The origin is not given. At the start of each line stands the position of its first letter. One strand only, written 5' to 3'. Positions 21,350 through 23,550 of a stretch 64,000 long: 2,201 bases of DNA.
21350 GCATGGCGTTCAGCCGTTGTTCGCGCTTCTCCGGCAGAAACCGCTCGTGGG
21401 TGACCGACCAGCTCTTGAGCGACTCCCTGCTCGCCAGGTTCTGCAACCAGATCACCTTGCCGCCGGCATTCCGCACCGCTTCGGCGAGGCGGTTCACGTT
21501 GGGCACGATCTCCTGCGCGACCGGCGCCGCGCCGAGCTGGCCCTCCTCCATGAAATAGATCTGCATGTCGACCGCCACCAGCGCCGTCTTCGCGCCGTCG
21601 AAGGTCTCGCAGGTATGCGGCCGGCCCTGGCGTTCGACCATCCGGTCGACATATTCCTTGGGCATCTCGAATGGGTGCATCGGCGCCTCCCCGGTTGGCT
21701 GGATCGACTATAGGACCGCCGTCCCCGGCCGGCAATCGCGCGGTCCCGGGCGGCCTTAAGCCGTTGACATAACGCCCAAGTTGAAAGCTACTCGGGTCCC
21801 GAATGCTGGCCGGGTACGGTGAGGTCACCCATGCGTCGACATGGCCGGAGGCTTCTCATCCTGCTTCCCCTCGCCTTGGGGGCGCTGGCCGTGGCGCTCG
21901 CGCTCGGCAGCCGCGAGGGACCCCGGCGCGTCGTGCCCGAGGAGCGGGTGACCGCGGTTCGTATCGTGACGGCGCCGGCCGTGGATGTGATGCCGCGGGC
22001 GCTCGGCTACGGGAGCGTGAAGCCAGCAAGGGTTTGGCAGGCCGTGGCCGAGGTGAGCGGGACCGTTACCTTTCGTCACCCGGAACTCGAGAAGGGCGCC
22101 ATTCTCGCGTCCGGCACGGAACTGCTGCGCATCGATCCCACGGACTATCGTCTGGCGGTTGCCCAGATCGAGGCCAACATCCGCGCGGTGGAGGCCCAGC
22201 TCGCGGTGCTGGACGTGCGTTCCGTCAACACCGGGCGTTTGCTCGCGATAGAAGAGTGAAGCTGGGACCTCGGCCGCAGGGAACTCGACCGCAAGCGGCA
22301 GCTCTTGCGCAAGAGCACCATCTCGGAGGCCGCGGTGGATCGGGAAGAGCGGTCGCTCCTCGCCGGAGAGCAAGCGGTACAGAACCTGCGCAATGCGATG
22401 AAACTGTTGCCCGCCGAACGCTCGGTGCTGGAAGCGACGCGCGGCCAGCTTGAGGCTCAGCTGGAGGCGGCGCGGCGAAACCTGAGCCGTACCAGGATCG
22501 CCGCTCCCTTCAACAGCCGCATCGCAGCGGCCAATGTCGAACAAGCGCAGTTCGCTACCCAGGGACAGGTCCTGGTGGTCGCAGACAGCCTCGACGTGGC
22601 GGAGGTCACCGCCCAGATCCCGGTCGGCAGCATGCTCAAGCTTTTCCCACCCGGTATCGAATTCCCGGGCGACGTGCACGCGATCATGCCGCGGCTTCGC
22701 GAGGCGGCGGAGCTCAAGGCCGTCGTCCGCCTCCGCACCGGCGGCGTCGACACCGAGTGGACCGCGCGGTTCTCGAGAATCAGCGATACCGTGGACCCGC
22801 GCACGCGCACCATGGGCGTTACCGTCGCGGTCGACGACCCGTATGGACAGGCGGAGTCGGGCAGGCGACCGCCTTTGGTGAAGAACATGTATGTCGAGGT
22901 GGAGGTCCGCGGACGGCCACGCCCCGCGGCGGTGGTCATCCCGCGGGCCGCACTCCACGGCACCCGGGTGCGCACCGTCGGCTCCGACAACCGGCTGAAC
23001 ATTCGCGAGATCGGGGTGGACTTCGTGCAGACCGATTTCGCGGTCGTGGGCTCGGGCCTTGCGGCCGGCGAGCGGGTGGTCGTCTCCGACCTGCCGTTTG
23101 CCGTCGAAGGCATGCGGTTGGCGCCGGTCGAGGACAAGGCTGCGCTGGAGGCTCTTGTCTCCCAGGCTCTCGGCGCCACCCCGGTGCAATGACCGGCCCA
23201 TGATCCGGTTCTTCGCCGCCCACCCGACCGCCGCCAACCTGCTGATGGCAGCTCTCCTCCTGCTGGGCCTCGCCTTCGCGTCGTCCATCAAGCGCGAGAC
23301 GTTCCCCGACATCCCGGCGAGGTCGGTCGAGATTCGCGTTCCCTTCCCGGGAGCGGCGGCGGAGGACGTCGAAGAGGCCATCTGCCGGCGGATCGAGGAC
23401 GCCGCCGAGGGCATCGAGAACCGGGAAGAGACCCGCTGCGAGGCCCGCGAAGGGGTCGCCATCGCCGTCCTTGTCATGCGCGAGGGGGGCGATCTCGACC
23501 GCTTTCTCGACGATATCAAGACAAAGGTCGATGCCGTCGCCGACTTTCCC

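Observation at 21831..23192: RND efflux adaptor gene interrupted by a single in-frame TGA at 22257-22259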

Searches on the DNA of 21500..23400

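Call 52: search_rna_families(source=window, start=21500, end=23400, threshold=evalue, max_evalue=1)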
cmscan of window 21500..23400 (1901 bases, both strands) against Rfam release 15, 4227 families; matches with E-value up to 1: 0.
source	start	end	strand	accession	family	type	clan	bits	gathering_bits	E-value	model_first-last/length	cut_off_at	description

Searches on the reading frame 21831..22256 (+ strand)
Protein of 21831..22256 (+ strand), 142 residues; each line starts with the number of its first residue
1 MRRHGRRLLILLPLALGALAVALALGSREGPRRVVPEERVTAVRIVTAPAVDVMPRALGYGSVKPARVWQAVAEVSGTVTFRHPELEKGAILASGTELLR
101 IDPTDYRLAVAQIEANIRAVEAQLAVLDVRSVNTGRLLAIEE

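Call 22: find_encoding_contigs(protein=window:21831-22256:+, flank=3000, max_places=10)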
Protein window:21831-22256:+ (142 aa): 3 contigs read that carry it; 2 places shown.
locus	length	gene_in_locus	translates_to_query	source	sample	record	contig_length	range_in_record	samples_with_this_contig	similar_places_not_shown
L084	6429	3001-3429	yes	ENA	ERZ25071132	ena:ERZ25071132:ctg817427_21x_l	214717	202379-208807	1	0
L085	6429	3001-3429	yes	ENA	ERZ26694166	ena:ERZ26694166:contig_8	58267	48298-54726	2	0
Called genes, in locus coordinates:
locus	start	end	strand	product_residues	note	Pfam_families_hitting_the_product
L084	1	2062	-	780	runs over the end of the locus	PF01315:Ald_Xan_dh_C, PF02738:MoCoBD_1, PF20256:MoCoBD_2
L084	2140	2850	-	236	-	PF00857:Isochorismatase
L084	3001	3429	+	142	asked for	-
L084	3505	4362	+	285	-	PF25967:RND-MFP_C (weak)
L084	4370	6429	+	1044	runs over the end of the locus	PF00873:ACR_tran, PF02355:SecD_SecF_C (faint), PF03176:MMPL (weak)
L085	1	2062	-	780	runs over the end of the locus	PF01315:Ald_Xan_dh_C, PF02738:MoCoBD_1, PF20256:MoCoBD_2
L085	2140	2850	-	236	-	PF00857:Isochorismatase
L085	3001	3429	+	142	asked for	-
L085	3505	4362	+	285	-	PF25967:RND-MFP_C (weak)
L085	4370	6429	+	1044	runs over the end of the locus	PF00873:ACR_tran, PF02355:SecD_SecF_C (faint), PF03176:MMPL (weak)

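Call 29: find_homologous_proteins(query=window:21831-22256:+)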
Query window:21831-22256:+ (142 aa): 16 proteins with E <= 0.001 among 877 candidates.
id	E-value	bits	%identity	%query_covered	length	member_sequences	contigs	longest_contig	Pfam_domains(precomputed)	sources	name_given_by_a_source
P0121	3.6e-80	284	100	100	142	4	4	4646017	-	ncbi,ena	-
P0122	9.9e-58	212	77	94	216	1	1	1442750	-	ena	-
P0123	5.1e-36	142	59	90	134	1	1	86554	-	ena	-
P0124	4.6e-35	139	63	83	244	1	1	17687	-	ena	-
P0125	2.1e-33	133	49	96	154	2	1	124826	-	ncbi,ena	-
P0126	5.0e-31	126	88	53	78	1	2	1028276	-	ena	-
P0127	6.2e-30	122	50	90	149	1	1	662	-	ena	-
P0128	5.6e-29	119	49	96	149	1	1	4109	-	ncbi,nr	ncbi:MAG: hypothetical protein U9Q71_10670, partial [Pseudomonadota bacterium]|nr:hypothetical prote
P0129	9.5e-29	118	49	96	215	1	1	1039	-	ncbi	-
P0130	1.0e-26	112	47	87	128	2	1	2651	-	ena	-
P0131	5.8e-24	103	46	83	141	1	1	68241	-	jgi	jgi:hypothetical protein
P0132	5.6e-22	96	45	87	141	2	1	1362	-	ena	-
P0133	1.1e-19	89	48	77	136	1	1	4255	-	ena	-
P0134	5.4e-14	71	49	57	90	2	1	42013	-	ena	-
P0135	2.7e-9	55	45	58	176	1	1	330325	-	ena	-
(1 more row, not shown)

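Call 31: find_encoding_contigs(protein=P0131, flank=5000, max_places=3)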
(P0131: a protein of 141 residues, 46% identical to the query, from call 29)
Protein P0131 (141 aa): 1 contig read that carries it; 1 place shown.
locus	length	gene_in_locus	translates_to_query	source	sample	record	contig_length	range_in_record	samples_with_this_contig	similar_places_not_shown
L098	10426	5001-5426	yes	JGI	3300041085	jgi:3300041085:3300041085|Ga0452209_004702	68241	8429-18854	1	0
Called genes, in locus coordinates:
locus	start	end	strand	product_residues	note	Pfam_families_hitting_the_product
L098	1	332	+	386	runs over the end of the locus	-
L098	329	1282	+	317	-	-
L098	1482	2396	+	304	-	-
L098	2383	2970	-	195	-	PF09837:DUF2064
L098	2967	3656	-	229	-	PF00535:Glycos_transf_2, PF13641:Glyco_tranf_2_3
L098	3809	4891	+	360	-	PF01636:APH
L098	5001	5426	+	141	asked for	-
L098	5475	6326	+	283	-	-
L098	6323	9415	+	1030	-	PF00873:ACR_tran, PF02355:SecD_SecF_C, PF03176:MMPL (weak)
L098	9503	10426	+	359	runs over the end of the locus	PF04055:Radical_SAM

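Call 32: find_encoding_contigs(protein=P0125, flank=5000, max_places=3)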
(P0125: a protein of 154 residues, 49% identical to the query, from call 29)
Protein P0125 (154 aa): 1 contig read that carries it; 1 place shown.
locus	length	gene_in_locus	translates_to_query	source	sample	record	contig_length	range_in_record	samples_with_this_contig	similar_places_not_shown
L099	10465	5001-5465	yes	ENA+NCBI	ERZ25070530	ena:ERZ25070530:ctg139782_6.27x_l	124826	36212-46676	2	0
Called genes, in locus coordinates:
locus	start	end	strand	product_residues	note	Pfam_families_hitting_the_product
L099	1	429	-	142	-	-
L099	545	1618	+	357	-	PF01209:Ubie_methyltran, PF13489:Methyltransf_23, PF13847:Methyltransf_31, PF08241:Methyltransf_11, PF08242:Methyltransf_12, PF13649:Methyltransf_25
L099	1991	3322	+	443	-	PF01928:CYTH (weak), PF05235:CHAD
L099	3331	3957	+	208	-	PF01656:CbiA, PF09140:MipZ (faint), PF10609:ParA (weak), PF13614:AAA_31 (weak)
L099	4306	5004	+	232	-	PF00440:TetR_N, PF09209:CecR_C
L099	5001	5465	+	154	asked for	-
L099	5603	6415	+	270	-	-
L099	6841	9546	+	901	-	PF00873:ACR_tran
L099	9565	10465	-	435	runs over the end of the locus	PF05958:tRNA_U5-meth_tr (weak)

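Call 33: find_encoding_contigs(protein=P0123, flank=5000, max_places=3)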
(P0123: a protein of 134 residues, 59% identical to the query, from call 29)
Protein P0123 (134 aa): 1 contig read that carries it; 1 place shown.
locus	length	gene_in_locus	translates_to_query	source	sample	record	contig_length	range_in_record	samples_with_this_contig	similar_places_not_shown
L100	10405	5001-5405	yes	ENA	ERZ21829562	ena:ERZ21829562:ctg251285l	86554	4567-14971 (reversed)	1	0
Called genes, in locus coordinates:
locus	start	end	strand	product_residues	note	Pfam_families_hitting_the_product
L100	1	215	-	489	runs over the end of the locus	PF01225:Mur_ligase (weak), PF08245:Mur_ligase_M, PF02875:Mur_ligase_C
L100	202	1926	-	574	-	PF03717:PBP_dimer, PF00905:Transpeptidase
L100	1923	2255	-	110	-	-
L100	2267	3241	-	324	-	PF01795:Methyltransf_5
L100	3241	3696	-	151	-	PF02381:MraZ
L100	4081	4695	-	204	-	PF00027:cNMP_binding, PF13545:HTH_Crp_2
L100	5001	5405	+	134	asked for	-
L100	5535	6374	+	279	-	PF25967:RND-MFP_C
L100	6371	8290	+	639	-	PF00873:ACR_tran, PF02355:SecD_SecF_C (weak)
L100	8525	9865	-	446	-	PF13701:DDE_Tnp_1_4, PF01609:DDE_Tnp_1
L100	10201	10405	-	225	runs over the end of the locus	PF12762:DDE_Tnp_IS1595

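Call 41: find_encoding_contigs(protein=P0126, flank=6000, max_places=3)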
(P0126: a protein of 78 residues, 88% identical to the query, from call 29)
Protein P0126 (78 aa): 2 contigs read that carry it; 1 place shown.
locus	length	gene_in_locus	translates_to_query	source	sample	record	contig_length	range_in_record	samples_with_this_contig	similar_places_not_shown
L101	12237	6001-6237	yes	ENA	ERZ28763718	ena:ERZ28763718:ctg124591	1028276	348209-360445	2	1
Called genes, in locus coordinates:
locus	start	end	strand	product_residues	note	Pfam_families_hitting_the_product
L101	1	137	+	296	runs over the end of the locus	PF00528:BPD_transp_1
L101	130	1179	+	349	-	PF00005:ABC_tran, PF13304:AAA_21 (faint)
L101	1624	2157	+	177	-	PF13610:DDE_Tnp_IS240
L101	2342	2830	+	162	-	-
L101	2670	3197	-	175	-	PF00589:Phage_integrase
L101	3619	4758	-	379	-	PF13356:Arm-DNA-bind_3, PF14659:Phage_int_SAM_3 (weak), PF22022:Phage_int_M (weak), PF00589:Phage_integrase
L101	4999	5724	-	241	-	PF04986:Y2_Tnp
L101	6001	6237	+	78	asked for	-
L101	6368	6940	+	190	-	-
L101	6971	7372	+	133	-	PF25967:RND-MFP_C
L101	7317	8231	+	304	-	PF00873:ACR_tran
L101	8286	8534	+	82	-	-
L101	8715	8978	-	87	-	-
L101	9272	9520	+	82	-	-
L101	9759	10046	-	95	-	-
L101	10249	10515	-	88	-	PF13817:DDE_Tnp_IS66_C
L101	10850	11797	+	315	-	PF01548:DEDD_Tnp_IS110, PF02371:Transposase_20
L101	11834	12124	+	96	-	-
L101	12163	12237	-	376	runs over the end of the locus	PF03050:DDE_Tnp_IS66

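Call 42: find_encoding_contigs(protein=P0122, flank=5000, max_places=2)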
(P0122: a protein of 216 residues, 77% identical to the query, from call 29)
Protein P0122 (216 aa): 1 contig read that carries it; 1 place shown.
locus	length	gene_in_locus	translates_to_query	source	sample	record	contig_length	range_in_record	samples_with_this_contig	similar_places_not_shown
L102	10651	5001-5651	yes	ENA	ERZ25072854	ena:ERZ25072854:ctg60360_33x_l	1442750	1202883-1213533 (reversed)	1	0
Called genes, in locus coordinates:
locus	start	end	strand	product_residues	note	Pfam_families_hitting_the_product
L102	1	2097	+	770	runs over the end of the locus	PF13491:FtsK_4TM, PF17854:FtsK_alpha, PF01580:FtsK_SpoIIIE, PF01935:DUF87 (weak), PF09397:FtsK_gamma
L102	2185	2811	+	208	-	PF03548:LolA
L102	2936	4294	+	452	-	PF01078:Mg_chelatase (faint), PF05496:RuvB_N, PF13191:AAA_16 (faint), PF00004:AAA, PF16193:AAA_assoc_2, PF12002:MgsA_C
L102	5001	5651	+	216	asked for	-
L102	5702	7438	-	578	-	-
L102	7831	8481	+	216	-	PF25967:RND-MFP_C (weak)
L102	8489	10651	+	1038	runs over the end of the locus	PF00873:ACR_tran, PF02355:SecD_SecF_C (faint)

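Call 43: list_cluster_members(proteins=[P0121, P0101, P0001])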
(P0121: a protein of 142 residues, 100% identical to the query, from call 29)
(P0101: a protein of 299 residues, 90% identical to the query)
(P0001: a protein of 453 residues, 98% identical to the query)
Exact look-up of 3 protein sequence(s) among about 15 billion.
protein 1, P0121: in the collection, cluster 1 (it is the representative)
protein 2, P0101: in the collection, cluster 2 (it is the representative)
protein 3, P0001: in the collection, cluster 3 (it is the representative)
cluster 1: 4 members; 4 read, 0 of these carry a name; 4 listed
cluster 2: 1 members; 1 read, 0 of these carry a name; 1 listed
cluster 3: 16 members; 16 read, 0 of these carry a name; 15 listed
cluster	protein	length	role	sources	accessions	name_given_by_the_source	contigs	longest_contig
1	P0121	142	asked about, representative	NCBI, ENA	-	-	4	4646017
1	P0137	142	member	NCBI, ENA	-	-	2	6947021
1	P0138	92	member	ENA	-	-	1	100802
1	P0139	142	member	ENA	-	-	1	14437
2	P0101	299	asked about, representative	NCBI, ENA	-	-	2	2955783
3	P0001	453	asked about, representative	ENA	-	-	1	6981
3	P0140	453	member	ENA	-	-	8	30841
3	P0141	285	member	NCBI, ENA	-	-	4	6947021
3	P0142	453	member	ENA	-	-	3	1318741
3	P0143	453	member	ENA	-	-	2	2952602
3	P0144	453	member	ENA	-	-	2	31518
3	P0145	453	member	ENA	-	-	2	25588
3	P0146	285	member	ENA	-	-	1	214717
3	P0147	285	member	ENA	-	-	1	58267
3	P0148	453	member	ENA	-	-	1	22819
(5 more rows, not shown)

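Call 45: find_encoding_contigs(protein=P0148, flank=6000, max_places=3)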
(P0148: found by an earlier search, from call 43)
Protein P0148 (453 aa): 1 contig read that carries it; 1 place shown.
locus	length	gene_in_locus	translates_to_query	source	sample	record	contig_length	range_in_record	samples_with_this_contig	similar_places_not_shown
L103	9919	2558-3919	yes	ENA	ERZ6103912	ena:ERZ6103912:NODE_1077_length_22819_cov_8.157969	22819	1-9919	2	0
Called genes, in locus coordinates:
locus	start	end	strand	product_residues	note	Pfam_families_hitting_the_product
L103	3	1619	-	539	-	?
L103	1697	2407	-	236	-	PF00857:Isochorismatase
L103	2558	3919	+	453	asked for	PF25967:RND-MFP_C (weak)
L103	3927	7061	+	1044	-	PF00873:ACR_tran, PF02355:SecD_SecF_C (faint), PF03176:MMPL (weak)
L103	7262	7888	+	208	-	PF04290:DctQ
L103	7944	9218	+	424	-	PF06808:DctM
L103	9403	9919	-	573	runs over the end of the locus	PF02730:AFOR_N, PF01314:AFOR_C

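Call 72: search_protein_families(library=pfam, proteins=[L102:5702-7438:-], max_evalue=0.01)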
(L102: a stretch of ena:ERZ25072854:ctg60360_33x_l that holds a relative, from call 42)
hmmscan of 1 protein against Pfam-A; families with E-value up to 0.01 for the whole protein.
L102:5702-7438:- (578 aa): 4 families
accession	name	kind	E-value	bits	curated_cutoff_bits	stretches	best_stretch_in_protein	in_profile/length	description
PF13701.12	DDE_Tnp_1_4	-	0.0011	17.7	34.7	1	442-547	305-415/435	Transposase DDE domain group 1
PF13518.12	HTH_28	-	0.0042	17.6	25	0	28-63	4-38/52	Helix-turn-helix domain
PF01609.27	DDE_Tnp_1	-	0.0058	16.8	23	1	356-486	79-182/200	Transposase DDE domain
PF07592.17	DDE_Tnp_ISAZ013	-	0.0073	15.8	26.9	0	91-134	16-59/308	Rhodopirellula transposase DDE domain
